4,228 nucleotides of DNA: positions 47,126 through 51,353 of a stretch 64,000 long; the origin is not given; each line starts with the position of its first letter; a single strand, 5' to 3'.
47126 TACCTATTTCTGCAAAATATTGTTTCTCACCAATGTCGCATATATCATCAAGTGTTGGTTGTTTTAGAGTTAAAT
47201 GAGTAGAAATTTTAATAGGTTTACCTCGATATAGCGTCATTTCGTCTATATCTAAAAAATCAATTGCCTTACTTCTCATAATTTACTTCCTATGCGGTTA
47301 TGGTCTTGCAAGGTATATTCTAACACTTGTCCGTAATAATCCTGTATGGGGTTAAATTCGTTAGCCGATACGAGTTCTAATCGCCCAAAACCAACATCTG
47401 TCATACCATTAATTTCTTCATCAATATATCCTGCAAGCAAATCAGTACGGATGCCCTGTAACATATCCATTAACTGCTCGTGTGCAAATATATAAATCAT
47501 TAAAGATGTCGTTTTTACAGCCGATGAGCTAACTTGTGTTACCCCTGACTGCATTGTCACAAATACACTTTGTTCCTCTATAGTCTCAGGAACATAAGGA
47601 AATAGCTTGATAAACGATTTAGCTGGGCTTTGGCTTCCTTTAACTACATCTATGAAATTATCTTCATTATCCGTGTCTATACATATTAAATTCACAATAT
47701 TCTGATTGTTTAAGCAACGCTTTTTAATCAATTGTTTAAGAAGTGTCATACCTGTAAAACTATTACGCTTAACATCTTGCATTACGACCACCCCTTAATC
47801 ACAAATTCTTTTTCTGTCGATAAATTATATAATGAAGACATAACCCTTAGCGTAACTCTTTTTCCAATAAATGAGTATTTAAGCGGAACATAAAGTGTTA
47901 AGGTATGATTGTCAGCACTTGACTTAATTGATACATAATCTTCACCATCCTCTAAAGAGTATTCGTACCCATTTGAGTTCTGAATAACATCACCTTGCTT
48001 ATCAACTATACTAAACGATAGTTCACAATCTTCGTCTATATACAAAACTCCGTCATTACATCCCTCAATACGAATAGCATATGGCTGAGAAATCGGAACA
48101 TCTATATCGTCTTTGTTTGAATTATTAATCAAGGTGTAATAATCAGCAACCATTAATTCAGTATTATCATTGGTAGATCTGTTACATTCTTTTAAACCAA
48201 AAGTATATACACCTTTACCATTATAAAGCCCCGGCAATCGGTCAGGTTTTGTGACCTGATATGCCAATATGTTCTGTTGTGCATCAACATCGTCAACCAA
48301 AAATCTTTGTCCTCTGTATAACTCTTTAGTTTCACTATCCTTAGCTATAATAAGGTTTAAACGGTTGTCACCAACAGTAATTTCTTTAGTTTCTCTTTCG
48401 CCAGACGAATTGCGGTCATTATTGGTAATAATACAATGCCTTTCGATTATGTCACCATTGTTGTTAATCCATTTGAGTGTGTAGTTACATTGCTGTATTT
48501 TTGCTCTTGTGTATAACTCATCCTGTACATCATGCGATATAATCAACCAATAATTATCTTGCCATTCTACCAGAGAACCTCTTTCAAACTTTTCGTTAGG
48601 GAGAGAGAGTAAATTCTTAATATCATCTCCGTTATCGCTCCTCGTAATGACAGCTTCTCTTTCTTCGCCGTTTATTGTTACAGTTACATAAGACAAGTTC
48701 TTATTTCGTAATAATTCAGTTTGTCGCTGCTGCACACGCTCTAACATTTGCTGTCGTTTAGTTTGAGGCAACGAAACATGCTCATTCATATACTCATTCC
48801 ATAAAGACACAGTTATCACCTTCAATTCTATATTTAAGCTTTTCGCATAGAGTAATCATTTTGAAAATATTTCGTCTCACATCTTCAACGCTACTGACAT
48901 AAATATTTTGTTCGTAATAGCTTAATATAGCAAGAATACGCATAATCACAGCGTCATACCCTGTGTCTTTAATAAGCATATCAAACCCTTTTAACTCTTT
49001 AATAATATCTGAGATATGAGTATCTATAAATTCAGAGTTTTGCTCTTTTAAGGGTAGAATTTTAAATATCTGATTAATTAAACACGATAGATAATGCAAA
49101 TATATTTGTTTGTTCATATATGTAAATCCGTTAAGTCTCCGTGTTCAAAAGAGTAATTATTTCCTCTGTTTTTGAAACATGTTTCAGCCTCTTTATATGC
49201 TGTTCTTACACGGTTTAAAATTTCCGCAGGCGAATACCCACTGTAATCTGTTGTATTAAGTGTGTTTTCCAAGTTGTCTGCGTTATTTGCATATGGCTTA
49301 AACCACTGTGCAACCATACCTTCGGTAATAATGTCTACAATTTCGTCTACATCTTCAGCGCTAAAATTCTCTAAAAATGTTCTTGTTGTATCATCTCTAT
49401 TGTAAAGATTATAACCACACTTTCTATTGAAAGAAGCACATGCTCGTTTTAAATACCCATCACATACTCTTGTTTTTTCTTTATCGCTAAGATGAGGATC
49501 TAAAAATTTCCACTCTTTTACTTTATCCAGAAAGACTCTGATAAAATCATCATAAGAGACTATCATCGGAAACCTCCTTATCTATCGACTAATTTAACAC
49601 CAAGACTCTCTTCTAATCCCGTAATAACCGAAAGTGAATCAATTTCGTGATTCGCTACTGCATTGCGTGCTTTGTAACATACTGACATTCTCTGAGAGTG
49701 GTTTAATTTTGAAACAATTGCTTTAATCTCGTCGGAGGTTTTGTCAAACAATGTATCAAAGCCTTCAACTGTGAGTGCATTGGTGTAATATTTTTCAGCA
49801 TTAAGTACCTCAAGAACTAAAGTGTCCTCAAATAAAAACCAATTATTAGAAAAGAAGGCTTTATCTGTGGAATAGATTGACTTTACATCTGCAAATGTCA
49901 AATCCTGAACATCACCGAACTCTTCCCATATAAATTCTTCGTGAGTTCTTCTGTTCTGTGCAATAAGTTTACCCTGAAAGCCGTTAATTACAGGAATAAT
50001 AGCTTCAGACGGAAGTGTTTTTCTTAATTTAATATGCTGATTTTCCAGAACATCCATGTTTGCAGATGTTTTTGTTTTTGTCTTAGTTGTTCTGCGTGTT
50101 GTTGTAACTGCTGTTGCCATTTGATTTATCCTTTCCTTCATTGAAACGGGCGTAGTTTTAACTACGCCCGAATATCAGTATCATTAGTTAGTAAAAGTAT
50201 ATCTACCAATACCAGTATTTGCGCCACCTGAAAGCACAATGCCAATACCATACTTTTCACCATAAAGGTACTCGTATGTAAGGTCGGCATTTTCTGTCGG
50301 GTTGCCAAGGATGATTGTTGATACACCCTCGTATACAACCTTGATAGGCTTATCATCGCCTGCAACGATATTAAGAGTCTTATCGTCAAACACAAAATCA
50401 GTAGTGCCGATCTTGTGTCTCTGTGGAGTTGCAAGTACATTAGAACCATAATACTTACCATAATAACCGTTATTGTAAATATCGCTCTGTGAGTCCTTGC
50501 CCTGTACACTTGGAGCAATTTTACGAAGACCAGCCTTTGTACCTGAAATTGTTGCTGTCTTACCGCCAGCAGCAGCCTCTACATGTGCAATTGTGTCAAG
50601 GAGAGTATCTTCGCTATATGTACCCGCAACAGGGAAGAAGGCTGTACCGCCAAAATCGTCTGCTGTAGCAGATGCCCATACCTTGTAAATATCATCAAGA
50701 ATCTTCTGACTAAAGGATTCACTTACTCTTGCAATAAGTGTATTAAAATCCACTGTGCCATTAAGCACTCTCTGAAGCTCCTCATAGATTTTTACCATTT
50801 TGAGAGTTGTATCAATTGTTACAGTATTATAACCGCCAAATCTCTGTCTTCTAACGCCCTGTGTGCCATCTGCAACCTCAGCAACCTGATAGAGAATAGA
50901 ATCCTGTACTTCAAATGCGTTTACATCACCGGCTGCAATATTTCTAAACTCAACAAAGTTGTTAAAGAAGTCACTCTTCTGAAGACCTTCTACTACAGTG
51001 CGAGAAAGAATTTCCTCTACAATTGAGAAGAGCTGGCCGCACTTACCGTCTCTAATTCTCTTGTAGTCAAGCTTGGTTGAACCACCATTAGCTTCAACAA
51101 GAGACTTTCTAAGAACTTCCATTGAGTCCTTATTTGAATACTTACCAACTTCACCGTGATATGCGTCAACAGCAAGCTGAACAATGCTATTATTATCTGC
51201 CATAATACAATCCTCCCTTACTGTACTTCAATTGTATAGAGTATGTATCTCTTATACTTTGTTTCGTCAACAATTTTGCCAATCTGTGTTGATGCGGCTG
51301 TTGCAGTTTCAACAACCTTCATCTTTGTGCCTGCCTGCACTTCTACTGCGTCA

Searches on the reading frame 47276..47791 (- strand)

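Call 5: search_protein_families(library=phrogs, proteins=[window:47276-47791:-], max_evalue=0.01)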
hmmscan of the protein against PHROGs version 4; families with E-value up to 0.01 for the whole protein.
window:47276-47791:- (171 aa): 1 family
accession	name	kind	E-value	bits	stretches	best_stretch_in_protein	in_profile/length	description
phrog_6123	-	head and packaging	0.00032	21.3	1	20-144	29-164/185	virion structural protein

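Call 6: search_protein_families(library=pfam, proteins=[window:47276-47791:-], max_evalue=0.01)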
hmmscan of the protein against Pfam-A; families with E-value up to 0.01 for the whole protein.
window:47276-47791:- (171 aa): 0 families

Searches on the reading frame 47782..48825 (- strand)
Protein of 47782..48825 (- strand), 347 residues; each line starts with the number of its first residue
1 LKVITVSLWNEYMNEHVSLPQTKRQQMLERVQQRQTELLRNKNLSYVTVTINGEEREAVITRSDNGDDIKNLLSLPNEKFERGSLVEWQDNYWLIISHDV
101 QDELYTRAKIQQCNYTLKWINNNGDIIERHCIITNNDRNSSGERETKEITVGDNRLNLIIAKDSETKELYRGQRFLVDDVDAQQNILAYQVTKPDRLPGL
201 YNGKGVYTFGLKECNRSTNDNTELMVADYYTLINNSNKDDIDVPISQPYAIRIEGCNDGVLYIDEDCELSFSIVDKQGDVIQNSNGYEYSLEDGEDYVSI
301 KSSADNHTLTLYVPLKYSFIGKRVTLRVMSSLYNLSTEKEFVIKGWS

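Call 5: search_protein_families(library=phrogs, proteins=[window:47782-48825:-], max_evalue=0.01)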
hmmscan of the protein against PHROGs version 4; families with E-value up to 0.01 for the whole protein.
window:47782-48825:- (347 aa): 6 families
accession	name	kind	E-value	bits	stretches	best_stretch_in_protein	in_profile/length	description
phrog_16444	-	unknown function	3.8e-23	82.6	1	37-281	21-263/397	-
phrog_5251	-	unknown function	2.9e-19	70.5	1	58-231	56-232/244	-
phrog_10703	-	unknown function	3.8e-10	40.6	1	64-328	72-315/333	-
phrog_24208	-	unknown function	1.3e-05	26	1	46-117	33-105/216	-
phrog_31155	-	unknown function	0.00032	21.3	1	63-174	93-199/353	-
phrog_35755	-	unknown function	0.001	20.1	1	262-306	26-67/76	-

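Call 6: search_protein_families(library=pfam, proteins=[window:47782-48825:-], max_evalue=0.01)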
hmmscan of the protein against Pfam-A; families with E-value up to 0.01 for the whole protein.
window:47782-48825:- (347 aa): 0 families

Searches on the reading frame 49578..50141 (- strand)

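Call 94: search_protein_families(library=phrogs, proteins=[window:49578-50141:-], max_evalue=0.01)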
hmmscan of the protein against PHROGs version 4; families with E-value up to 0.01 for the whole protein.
window:49578-50141:- (187 aa): 2 families
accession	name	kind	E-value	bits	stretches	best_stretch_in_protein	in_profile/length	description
phrog_13983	-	unknown function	2.3e-19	70.6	1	12-182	7-174/183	-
phrog_5329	-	unknown function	9.8e-17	62.2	1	17-186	45-214/219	-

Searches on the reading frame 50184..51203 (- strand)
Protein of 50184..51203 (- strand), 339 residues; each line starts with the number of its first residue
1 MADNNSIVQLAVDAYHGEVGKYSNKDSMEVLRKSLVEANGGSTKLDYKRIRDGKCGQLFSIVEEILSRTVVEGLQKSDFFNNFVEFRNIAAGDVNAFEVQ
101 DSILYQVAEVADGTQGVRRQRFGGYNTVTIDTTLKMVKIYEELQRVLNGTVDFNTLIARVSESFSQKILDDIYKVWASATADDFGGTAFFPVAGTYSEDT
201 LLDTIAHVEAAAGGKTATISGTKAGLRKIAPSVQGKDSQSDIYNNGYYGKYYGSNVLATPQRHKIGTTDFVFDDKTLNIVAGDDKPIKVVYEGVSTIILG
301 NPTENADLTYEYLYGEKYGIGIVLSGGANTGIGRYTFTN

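Call 70: search_protein_families(library=phrogs, proteins=[window:50184-51203:-], max_evalue=0.00001)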
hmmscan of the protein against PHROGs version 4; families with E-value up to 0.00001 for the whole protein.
window:50184-51203:- (339 aa): 3 families
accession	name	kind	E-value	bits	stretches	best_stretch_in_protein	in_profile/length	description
phrog_4088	-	unknown function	7.3e-75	253.3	1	2-325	2-323/332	-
phrog_22779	-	unknown function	1.1e-20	75.2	1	138-293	7-162/205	-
phrog_27131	-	unknown function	1.5e-16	61.7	1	5-121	6-119/119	-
